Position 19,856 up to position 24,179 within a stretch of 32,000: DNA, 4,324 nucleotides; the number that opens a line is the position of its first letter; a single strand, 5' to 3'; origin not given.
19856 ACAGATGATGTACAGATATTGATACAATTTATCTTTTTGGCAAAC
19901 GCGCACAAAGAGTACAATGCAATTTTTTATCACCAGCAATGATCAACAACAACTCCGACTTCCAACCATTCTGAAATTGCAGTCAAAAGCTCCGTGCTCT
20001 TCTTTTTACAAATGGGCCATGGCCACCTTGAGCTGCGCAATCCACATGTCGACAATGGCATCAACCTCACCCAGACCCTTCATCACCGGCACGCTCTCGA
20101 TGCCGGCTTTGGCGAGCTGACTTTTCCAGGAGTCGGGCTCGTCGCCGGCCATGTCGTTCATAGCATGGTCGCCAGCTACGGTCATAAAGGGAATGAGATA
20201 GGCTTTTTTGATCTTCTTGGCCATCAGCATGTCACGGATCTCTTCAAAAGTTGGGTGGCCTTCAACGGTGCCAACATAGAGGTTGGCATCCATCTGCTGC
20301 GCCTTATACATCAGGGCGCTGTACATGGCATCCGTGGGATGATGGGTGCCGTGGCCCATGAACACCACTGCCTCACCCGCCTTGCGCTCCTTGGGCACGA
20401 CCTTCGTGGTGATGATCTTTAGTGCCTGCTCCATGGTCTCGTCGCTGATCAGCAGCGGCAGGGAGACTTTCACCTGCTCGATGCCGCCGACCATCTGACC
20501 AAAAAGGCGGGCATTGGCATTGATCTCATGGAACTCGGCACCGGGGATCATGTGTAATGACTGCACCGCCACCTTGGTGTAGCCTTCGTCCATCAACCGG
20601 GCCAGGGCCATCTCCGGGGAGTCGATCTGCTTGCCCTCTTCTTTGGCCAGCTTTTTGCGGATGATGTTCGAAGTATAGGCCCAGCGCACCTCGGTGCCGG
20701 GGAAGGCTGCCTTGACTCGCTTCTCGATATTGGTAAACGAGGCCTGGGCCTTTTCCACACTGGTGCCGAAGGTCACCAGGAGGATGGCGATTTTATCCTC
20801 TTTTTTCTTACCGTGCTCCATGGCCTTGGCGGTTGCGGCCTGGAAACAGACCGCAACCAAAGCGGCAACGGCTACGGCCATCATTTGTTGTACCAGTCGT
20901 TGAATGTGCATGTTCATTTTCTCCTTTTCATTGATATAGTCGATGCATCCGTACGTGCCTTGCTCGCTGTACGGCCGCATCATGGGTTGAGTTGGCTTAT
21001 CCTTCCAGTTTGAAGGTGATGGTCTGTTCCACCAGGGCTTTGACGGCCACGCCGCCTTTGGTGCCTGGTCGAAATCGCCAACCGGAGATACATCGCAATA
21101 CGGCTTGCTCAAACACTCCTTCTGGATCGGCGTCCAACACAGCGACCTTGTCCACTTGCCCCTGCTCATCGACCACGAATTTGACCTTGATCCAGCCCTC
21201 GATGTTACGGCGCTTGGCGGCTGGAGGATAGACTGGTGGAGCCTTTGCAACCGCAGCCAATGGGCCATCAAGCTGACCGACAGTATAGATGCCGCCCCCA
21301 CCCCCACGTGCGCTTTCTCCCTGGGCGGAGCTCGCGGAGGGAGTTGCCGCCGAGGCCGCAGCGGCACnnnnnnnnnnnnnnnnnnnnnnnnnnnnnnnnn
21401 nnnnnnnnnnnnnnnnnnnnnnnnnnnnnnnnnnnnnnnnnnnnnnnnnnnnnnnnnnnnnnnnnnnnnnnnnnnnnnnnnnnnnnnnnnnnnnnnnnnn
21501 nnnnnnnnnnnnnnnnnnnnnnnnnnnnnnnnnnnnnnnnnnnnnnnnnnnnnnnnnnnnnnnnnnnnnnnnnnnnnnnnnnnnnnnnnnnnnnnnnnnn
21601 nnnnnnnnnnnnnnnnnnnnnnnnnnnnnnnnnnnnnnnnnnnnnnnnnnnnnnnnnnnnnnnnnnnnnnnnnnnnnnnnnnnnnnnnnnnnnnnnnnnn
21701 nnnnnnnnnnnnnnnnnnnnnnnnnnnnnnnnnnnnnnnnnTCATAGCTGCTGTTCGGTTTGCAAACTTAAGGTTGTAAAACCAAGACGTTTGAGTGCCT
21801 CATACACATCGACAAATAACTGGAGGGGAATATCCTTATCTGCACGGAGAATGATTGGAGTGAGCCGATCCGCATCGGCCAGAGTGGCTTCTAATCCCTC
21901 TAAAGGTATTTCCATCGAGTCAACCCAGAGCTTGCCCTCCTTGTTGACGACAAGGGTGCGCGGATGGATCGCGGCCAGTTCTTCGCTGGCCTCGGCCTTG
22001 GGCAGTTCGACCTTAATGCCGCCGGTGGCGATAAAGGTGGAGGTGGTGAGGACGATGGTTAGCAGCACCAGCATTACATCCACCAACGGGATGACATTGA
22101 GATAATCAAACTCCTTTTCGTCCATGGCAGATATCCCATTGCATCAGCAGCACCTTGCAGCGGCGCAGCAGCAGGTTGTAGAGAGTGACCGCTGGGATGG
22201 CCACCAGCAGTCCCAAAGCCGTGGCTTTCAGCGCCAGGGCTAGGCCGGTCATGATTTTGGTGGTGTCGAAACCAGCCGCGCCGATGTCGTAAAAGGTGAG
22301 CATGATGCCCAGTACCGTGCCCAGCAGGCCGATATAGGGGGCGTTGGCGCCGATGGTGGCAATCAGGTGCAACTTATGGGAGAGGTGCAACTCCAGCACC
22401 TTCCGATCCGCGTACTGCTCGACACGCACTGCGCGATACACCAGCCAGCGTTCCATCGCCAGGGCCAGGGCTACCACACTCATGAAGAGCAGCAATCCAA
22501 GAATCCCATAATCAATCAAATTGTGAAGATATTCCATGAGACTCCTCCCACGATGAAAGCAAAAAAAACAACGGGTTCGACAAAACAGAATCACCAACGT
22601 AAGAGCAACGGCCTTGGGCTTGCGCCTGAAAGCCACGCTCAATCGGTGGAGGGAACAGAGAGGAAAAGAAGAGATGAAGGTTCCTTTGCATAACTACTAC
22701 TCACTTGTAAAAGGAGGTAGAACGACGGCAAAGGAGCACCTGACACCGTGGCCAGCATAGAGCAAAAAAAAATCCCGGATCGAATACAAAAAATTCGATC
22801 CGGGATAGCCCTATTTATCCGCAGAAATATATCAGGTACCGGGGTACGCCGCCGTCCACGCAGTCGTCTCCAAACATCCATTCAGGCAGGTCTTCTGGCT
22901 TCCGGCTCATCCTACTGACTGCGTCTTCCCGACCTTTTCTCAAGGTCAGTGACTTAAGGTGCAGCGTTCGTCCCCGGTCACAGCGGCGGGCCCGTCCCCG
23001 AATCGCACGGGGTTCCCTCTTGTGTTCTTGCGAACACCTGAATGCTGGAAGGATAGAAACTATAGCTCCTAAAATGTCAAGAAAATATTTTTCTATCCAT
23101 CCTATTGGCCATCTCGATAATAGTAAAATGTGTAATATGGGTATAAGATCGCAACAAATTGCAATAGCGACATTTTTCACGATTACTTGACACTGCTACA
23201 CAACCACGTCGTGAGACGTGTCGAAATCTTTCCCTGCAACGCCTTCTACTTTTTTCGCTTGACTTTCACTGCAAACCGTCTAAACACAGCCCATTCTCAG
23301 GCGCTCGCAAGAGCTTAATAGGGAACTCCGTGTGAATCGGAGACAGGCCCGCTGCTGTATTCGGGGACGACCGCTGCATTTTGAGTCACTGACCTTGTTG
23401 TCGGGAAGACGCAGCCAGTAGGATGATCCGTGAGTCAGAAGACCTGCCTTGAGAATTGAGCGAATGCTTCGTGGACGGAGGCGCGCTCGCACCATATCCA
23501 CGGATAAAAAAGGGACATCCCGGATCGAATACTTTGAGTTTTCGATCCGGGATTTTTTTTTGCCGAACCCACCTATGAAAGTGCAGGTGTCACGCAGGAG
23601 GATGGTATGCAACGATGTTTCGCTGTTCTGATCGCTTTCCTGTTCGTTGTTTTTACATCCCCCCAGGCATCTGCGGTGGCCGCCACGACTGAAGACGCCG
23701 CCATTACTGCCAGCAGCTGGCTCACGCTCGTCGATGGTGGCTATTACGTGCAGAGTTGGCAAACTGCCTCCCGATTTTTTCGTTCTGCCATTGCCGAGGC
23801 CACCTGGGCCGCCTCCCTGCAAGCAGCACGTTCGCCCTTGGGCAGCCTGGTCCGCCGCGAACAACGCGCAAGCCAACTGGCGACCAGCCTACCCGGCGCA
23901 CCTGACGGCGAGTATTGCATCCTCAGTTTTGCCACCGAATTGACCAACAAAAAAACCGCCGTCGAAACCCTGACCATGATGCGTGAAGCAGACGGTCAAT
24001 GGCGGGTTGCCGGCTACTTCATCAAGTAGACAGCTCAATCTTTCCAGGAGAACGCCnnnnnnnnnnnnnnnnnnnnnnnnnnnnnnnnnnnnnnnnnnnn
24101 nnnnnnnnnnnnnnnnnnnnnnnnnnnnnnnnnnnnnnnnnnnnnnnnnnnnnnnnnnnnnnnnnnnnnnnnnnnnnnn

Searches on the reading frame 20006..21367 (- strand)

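Call 8: search_protein_families(library=pfam, proteins=[window:20006-21367:-], max_evalue=0.001)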
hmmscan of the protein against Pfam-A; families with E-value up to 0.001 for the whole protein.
window:20006-21367:- (453 aa): 1 family
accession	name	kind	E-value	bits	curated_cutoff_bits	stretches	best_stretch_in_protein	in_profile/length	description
PF06180.16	CbiK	-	3.7e-73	246.5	26.2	1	194-450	2-261/262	Cobalt chelatase (CbiK)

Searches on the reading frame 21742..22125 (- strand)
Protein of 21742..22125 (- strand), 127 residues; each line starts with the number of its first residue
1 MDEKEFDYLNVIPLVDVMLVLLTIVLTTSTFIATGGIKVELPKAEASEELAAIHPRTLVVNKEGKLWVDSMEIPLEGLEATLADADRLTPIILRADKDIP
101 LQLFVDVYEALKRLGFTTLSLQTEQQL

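Call 3: search_protein_families(library=pfam, proteins=[window:21742-22125:-], max_evalue=0.01)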
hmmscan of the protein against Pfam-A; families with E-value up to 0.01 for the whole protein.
window:21742-22125:- (127 aa): 1 family
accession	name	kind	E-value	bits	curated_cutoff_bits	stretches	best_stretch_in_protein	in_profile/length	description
PF02472.21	ExbD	-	6.2e-25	88.2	25.4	1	8-125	7-127/128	Biopolymer transport protein ExbD/TolR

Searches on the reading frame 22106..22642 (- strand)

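Call 3: search_protein_families(library=pfam, proteins=[window:22106-22642:-], max_evalue=0.01)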
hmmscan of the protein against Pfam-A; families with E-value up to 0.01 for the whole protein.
window:22106-22642:- (178 aa): 1 family
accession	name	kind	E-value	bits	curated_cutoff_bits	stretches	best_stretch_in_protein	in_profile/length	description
PF01618.21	MotA_ExbB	-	3.9e-28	98.2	22.9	1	85-170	40-126/127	MotA/TolQ/ExbB proton channel family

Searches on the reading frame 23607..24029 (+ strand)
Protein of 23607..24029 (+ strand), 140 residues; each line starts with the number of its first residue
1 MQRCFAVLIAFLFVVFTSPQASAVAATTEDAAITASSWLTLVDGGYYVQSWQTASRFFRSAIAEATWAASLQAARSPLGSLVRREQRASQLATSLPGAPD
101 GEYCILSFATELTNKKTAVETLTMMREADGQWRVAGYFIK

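Call 3: search_protein_families(library=pfam, proteins=[window:23607-24029:+], max_evalue=0.01)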
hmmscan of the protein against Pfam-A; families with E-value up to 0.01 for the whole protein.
window:23607-24029:+ (140 aa): 1 family
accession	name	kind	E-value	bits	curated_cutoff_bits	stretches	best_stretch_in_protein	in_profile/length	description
PF13211.12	DUF4019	-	1.3e-35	122.4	26.5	1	35-137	2-104/104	Protein of unknown function (DUF4019)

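Call 4: search_protein_families(library=ncbifam, proteins=[window:23607-24029:+], max_evalue=0.01)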
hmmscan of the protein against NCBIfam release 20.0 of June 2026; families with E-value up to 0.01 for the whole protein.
window:23607-24029:+ (140 aa): 0 families
